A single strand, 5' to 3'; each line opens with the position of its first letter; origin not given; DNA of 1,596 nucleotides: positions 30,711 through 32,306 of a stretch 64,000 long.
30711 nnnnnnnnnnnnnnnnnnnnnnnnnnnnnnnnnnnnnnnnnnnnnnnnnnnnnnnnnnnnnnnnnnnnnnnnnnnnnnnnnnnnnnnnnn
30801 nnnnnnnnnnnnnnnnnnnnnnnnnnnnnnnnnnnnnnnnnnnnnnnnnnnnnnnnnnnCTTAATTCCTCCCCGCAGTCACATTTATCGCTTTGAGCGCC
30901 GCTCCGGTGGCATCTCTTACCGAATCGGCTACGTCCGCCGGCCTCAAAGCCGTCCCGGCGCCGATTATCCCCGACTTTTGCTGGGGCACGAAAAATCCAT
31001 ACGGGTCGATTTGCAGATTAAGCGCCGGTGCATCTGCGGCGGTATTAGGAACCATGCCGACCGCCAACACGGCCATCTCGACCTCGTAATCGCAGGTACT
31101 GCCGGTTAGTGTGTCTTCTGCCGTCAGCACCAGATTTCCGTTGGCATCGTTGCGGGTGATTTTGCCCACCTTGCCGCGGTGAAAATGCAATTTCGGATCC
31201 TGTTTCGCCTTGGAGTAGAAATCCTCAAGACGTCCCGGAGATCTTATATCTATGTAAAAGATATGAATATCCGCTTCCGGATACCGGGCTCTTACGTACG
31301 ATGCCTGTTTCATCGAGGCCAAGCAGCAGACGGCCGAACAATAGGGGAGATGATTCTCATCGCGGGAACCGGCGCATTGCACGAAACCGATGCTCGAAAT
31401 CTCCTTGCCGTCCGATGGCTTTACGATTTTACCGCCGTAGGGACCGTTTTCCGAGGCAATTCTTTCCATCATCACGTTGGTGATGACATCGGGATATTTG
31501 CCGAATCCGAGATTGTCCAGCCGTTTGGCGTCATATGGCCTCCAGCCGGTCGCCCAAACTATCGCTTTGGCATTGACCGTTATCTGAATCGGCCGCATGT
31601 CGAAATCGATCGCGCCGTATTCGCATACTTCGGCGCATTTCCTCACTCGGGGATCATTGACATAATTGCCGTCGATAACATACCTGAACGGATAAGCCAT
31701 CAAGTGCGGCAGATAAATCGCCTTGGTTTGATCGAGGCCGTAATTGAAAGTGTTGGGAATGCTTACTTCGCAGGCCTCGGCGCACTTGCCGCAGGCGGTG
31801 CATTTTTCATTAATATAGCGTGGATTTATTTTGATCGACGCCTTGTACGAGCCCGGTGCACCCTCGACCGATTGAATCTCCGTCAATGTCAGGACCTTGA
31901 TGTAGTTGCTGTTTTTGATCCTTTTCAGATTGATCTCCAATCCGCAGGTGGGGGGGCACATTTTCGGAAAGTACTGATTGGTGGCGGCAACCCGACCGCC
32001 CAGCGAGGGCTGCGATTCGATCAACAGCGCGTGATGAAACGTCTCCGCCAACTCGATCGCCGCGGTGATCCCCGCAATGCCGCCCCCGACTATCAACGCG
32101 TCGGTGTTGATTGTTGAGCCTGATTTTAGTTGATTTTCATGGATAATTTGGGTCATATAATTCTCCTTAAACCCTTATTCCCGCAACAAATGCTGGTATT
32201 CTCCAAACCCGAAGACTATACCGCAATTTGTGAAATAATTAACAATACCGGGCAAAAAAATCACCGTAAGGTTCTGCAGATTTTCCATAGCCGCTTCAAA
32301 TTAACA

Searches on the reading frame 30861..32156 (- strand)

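Call 7: search_protein_families(library=pfam, proteins=[window:30861-32156:-], max_evalue=0.001)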
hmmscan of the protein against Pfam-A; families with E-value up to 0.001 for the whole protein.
window:30861-32156:- (431 aa): 9 families
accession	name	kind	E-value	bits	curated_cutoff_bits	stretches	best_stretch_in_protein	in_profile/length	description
PF07992.20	Pyr_redox_2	-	1.1e-08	35.3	26.1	0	19-52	2-31/291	Pyridine nucleotide-disulphide oxidoreductase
PF13450.12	NAD_binding_8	-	5.8e-08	33.3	21.9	1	22-58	1-37/68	NAD(P)-binding Rossmann-like domain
PF12831.13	FAD_oxidored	-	2e-06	27.8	27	1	19-58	1-40/416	FAD dependent oxidoreductase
PF00037.32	Fer4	-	3.3e-06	27.1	21.1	1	114-131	3-20/24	4Fe-4S binding domain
PF00890.30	FAD_binding_2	-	2.7e-05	24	20.4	1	19-57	1-39/414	FAD binding domain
PF01266.30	DAO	-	6.4e-05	23.1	27.9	1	19-53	1-35/353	FAD dependent oxidoreductase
PF01946.23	Thi4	-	7.6e-05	22.5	26.2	1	15-67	15-68/235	Thi4 family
PF12838.12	Fer4_7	-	0.00016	22.5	27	0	111-131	30-50/52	4Fe-4S dicluster domain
PF13454.12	NAD_binding_9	-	0.00044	20.7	21.8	0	22-61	2-45/155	FAD-NAD(P)-binding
